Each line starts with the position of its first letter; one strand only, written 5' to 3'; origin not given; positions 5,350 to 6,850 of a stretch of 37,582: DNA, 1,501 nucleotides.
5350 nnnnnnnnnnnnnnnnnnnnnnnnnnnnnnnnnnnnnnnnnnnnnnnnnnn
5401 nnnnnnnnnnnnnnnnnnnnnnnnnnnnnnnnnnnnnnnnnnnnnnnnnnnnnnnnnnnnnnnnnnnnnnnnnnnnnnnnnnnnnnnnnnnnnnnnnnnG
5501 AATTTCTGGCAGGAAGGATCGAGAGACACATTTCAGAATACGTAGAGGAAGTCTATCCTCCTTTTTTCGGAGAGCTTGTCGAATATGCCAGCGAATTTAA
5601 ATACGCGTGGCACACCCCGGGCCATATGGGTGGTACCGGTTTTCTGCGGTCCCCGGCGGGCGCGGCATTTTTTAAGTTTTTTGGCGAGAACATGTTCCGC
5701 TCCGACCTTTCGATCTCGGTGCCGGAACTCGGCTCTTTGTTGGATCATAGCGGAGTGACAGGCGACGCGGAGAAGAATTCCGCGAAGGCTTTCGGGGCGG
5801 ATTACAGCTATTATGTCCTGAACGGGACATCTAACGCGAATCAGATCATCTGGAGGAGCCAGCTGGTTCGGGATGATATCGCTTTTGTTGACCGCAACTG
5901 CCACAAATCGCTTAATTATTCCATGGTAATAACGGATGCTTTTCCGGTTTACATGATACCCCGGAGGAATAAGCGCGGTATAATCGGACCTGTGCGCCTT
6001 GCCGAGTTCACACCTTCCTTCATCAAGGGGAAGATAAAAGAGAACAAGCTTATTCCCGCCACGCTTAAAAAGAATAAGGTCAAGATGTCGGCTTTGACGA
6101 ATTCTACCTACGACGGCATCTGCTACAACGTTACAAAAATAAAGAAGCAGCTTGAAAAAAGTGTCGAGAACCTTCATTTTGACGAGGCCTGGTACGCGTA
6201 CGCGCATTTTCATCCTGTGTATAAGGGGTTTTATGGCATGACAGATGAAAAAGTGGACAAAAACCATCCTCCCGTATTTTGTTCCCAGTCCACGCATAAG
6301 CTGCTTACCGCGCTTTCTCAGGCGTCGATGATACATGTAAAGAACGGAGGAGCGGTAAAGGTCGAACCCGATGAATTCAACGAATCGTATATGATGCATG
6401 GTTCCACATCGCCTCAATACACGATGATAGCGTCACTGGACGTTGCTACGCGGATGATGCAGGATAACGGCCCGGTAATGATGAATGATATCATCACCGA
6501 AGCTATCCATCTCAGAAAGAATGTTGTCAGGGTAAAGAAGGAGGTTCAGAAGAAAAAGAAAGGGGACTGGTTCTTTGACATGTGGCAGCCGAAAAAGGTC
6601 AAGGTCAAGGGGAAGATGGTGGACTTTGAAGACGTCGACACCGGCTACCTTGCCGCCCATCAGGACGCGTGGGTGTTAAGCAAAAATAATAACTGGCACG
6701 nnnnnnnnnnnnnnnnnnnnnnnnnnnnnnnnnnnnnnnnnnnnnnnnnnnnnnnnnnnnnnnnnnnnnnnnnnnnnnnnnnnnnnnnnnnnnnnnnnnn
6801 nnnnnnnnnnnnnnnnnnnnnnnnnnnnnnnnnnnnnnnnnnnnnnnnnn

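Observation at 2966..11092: Composite acid-resistance/amine-forming island: two unrelated decarboxylases around one antiporter, plus porin, HdeD and MFS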

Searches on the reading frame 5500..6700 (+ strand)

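Call 69: search_solved_structures(query=window:5500-6700:+, max_evalue=1e-60, show_alignments=5)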
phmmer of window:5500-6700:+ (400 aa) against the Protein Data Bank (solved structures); distinct sequences matched with E-value up to 1e-60: 10.
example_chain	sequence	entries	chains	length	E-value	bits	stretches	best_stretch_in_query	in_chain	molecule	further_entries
6q6i_A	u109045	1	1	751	5.3e-122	411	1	2-369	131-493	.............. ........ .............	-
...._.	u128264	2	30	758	8.4e-116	390.6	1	1-400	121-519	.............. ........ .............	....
5xx1_A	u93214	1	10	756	3e-111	375.6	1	1-400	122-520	Arginine decarboxylase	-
2vyc_A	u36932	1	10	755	3.5e-111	375.4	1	1-400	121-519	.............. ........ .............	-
5fkz_E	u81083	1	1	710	2.2e-92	313.5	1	3-367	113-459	LYSINE DECARBOXYLASE, CONSTITUTIVE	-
5fkx_A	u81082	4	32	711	4.1e-92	312.6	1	2-367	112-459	LYSINE DECARBOXYLASE, INDUCIBLE | Inducible lysine decarboxylase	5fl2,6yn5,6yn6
3n75_A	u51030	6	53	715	4.2e-92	312.6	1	2-367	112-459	Lysine decarboxylase, inducible | Inducible lysine decarboxylase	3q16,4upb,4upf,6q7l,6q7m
9e0m_A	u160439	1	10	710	2.4e-91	310.1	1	3-368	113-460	Lysine decarboxylase, inducible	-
9e0o_A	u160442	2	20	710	2.4e-91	310.1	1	3-368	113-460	Lysine decarboxylase, inducible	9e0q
6y3x_A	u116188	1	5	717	1.8e-85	290.7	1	7-370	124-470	Lysine decarboxylase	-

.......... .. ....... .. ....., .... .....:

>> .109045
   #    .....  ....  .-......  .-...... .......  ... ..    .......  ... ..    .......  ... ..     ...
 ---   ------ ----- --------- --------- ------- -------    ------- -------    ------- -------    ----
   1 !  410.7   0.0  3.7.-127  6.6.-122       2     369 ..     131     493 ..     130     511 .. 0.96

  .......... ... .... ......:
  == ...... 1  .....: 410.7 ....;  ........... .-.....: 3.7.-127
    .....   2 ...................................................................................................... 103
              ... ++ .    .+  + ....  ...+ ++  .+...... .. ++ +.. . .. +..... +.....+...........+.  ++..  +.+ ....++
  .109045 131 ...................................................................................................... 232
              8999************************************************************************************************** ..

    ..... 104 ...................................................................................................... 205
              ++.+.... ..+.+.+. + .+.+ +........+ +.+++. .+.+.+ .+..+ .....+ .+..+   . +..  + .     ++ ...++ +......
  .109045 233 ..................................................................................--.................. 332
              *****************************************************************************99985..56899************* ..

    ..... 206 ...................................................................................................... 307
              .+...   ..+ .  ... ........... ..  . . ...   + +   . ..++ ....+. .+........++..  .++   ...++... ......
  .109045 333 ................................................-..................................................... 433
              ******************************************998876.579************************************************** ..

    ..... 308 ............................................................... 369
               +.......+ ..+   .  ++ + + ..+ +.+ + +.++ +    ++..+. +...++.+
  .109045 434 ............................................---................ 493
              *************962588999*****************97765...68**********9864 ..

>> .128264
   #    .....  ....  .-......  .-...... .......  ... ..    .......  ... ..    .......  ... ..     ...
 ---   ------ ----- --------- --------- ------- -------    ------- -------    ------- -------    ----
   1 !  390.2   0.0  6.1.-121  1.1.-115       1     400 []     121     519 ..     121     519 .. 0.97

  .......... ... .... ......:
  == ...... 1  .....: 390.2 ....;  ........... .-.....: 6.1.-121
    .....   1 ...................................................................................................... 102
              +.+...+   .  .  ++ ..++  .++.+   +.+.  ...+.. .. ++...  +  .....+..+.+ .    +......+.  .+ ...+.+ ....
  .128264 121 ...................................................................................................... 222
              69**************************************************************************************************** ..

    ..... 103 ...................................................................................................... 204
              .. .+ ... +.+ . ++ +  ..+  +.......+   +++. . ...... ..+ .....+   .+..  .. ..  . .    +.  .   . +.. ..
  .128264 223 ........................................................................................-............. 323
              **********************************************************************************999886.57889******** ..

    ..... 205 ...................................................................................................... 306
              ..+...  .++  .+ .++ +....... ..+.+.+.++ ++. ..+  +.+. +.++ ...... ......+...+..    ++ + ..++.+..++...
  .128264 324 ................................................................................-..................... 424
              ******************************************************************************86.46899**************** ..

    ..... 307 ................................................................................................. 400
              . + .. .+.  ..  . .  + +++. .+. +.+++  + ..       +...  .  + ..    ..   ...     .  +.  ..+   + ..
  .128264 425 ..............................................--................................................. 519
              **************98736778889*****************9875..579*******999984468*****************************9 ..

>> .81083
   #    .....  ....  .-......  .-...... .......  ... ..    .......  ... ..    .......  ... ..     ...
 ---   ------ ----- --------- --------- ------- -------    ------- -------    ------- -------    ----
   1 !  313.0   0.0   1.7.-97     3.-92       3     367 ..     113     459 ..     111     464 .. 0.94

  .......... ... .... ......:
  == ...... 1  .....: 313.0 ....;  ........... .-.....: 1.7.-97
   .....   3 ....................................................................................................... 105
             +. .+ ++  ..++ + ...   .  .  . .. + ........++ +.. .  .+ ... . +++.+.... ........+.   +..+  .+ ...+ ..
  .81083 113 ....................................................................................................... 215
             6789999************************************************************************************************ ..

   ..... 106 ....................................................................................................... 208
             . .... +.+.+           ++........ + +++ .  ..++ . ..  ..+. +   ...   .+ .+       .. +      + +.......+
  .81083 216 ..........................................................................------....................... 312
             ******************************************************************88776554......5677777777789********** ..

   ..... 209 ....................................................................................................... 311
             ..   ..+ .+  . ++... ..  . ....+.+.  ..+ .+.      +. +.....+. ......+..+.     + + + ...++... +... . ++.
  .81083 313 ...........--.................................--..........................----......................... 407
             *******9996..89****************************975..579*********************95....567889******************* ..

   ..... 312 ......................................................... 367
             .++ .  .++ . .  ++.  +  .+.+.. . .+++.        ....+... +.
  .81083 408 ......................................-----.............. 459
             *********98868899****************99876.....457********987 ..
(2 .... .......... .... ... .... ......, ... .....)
